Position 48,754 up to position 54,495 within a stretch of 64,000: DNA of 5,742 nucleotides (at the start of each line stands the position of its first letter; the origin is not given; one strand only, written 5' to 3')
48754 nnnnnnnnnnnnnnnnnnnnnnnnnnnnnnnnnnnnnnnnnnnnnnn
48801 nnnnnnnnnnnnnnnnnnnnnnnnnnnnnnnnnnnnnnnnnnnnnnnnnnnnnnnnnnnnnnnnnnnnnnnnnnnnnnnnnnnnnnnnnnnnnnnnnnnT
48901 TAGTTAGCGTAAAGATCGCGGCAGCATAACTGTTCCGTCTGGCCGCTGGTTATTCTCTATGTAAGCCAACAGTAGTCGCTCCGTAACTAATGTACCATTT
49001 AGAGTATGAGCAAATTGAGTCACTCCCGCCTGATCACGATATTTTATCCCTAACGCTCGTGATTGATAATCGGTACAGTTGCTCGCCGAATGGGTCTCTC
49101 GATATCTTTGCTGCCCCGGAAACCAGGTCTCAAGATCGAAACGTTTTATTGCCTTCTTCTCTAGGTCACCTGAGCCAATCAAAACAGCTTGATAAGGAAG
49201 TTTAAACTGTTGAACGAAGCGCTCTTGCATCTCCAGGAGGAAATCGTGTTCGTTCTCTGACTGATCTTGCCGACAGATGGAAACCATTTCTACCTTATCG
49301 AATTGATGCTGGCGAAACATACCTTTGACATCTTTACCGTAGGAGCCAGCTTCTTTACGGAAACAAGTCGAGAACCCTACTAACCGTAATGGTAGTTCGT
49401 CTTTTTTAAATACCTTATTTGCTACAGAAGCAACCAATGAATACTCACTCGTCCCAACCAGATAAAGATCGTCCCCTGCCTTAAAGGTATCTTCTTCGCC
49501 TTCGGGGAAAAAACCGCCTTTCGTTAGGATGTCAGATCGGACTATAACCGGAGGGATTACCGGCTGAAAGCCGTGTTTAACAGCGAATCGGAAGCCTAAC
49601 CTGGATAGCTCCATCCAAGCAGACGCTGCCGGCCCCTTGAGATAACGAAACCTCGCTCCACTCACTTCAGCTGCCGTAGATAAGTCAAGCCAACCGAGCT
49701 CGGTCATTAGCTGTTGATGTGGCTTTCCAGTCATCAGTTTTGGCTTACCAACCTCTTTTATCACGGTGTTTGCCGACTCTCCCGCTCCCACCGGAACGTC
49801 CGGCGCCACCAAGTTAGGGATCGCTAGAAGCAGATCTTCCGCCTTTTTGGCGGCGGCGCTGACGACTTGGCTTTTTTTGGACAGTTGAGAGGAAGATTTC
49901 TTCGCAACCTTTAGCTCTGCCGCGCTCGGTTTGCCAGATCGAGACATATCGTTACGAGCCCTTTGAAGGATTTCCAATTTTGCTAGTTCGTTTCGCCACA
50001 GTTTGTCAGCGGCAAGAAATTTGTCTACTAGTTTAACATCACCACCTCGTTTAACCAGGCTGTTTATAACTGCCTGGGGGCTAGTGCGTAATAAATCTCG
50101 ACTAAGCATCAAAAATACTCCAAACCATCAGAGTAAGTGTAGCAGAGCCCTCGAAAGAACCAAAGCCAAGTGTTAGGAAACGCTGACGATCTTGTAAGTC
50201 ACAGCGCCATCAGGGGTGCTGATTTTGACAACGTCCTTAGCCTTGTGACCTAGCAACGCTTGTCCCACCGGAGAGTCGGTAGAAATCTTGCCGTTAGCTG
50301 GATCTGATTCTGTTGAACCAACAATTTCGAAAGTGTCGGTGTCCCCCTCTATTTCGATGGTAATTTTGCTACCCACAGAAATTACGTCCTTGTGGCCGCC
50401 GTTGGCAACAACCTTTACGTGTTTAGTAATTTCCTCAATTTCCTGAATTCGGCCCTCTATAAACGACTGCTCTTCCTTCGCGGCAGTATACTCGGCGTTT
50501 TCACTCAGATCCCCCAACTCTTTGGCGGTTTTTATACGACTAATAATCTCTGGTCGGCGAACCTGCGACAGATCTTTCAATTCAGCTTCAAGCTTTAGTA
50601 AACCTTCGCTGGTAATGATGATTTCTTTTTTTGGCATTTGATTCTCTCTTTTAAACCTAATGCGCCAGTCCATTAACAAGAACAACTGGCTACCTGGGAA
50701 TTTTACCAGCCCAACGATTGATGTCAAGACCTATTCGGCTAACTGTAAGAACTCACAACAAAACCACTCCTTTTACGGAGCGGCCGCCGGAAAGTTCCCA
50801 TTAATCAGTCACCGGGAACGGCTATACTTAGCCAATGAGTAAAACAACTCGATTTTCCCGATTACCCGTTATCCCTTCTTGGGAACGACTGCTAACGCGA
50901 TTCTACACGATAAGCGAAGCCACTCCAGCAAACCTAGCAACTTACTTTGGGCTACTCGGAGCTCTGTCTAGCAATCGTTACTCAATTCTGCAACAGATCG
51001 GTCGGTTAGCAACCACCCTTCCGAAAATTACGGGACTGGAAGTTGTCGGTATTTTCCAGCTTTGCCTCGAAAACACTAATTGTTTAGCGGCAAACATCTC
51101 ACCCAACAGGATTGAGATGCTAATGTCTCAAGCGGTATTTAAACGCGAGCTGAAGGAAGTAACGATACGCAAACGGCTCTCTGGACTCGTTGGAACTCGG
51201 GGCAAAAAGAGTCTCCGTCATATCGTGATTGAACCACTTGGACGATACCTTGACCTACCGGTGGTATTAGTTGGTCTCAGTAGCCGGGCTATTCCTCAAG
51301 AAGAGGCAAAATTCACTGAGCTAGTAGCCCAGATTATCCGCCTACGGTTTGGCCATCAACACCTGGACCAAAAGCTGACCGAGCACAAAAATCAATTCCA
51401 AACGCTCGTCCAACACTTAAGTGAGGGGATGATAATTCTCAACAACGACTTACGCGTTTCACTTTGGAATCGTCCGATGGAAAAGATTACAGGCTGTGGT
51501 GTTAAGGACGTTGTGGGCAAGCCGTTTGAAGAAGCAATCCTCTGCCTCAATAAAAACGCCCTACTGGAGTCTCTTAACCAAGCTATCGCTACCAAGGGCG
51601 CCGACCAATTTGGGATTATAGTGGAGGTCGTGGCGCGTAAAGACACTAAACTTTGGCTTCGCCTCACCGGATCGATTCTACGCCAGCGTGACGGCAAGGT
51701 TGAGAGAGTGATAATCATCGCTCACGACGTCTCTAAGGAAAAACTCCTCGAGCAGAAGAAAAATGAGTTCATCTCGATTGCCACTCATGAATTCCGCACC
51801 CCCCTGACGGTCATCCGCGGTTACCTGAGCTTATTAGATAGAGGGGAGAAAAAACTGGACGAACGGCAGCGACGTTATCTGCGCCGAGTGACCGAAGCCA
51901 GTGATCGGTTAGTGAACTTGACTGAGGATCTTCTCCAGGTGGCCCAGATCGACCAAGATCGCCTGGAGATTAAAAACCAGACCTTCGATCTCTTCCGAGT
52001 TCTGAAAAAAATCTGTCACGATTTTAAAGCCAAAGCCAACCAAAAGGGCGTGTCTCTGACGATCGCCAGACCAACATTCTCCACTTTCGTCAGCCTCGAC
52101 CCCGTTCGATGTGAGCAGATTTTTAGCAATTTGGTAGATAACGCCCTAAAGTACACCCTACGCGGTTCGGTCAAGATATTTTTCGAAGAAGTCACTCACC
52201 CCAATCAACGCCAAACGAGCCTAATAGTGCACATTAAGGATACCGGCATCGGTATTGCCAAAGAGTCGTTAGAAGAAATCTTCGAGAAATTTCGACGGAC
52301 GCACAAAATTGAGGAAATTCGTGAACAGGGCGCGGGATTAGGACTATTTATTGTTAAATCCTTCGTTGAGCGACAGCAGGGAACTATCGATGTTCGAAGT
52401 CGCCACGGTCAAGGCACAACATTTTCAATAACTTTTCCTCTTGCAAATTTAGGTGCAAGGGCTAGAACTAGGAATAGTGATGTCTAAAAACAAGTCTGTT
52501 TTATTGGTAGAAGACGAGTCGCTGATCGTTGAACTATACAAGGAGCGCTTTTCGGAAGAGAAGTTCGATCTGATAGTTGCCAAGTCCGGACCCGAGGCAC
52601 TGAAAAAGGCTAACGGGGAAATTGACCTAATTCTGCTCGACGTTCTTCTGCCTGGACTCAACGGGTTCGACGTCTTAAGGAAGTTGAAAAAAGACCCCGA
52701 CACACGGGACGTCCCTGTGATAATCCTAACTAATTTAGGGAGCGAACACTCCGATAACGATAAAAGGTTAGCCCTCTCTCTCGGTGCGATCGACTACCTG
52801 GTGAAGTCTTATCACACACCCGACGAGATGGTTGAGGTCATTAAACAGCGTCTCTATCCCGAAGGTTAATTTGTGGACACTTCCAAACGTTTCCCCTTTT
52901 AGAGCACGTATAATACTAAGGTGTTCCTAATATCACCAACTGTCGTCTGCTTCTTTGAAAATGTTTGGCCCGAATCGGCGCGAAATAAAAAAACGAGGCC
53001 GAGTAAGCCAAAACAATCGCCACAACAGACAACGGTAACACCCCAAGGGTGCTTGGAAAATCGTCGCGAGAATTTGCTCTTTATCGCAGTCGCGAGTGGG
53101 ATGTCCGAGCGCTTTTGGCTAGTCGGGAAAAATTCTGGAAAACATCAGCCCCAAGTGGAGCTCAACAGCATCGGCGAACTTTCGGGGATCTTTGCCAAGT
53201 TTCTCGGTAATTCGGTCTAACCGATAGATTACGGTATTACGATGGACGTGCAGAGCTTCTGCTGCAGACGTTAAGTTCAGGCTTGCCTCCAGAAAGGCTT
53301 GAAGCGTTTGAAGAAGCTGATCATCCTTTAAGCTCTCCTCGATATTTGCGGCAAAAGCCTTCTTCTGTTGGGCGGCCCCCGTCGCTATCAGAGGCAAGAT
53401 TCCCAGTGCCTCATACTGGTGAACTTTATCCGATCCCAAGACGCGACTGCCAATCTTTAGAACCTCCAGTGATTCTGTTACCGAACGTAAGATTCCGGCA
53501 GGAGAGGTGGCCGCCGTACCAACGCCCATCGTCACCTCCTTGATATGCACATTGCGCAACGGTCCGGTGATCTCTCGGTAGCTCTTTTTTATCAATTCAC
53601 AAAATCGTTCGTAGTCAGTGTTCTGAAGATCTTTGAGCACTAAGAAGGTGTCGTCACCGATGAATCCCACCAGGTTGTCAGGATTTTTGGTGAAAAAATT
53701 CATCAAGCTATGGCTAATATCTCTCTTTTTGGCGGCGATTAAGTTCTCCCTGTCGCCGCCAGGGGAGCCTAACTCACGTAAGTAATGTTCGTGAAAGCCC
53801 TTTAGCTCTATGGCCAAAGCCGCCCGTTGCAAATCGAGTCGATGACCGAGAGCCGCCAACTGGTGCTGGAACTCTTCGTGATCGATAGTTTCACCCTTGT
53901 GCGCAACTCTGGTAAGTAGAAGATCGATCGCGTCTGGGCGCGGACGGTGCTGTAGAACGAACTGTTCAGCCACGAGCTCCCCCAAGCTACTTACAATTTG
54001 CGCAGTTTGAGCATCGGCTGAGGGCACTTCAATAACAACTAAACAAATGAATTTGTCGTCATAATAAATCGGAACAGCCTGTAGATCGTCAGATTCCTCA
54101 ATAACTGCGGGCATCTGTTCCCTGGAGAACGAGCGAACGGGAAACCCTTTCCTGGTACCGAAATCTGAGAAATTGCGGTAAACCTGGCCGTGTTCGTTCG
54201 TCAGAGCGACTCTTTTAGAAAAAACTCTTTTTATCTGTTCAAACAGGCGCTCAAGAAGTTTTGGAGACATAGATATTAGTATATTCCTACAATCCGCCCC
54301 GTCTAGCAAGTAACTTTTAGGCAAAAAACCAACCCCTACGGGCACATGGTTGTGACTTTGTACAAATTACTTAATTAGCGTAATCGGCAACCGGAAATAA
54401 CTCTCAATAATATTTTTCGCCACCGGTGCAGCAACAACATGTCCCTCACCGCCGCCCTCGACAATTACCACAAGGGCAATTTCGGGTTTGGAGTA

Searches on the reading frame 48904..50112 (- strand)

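Call 18: search_protein_families(library=pfam, proteins=[window:48904-50112:-], max_evalue=0.00001)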
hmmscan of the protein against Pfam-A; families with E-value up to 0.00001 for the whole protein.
window:48904-50112:- (402 aa): 2 families
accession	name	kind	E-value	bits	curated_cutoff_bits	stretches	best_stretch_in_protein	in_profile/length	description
PF00587.30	tRNA-synt_2b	-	8.2e-34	117.6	29.3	1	213-388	8-179/179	tRNA synthetase class II core domain (G, H, P, S and T)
PF02403.27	Seryl_tRNA_N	-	1.5e-13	51.4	28.2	1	2-102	1-108/108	Seryl-tRNA synthetase N-terminal domain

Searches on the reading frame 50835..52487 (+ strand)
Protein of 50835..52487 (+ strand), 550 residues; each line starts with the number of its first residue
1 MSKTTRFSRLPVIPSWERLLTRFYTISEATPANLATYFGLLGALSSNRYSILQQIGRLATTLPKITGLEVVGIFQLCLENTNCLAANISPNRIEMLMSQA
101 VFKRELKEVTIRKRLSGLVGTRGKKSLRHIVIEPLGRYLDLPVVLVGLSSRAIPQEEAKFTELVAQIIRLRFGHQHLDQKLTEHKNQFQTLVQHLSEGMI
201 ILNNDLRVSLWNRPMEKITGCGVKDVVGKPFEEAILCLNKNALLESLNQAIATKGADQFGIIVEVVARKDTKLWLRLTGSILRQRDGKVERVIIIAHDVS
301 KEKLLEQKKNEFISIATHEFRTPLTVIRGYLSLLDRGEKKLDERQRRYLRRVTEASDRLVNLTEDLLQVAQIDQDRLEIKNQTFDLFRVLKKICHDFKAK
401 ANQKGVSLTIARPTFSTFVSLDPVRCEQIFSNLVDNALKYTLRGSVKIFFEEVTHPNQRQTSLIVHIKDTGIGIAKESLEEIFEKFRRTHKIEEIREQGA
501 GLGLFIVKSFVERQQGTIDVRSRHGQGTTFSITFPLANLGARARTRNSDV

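Call 18: search_protein_families(library=pfam, proteins=[window:50835-52487:+], max_evalue=0.00001)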
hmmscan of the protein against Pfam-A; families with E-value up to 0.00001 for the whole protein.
window:50835-52487:+ (550 aa): 5 families
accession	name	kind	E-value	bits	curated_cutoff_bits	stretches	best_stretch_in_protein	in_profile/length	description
PF02518.31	HATPase_c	-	1.7e-26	93.2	26.4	1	422-537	2-110/111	Histidine kinase-, DNA gyrase B-, and HSP90-like ATPase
PF00512.31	HisKA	-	3.3e-20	72.3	26.9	1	309-374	2-65/66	His Kinase A (phospho-acceptor) domain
PF00989.32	PAS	-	5.2e-13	49.4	22.6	1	187-299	2-113/113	PAS fold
PF08448.16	PAS_4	-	8.3e-09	36.1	23.1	1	193-302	2-108/110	PAS fold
PF13426.13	PAS_9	-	3.7e-08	34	27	1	197-300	2-102/103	PAS domain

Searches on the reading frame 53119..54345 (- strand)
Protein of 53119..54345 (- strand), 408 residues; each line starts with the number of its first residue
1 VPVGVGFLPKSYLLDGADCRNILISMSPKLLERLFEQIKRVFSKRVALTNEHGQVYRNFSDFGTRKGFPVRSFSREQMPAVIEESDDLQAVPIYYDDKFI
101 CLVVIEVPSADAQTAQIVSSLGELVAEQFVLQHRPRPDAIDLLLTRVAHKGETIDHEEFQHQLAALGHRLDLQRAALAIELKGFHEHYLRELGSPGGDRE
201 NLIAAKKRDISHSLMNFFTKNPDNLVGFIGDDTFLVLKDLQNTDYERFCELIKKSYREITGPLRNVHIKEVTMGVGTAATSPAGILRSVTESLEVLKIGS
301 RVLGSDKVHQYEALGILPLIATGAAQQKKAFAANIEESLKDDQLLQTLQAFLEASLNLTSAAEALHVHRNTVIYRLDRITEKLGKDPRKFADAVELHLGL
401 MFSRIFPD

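Call 18: search_protein_families(library=pfam, proteins=[window:53119-54345:-], max_evalue=0.00001)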
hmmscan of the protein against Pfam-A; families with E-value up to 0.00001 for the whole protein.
window:53119-54345:- (408 aa): 2 families
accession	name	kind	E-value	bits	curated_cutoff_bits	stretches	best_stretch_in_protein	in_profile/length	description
PF13556.12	HTH_30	-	5.3e-21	74.6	27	1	344-400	1-57/59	PucR C-terminal helix-turn-helix domain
PF17853.6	GGDEF_2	-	4.5e-11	43.4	24.5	1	155-298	4-116/116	GGDEF-like domain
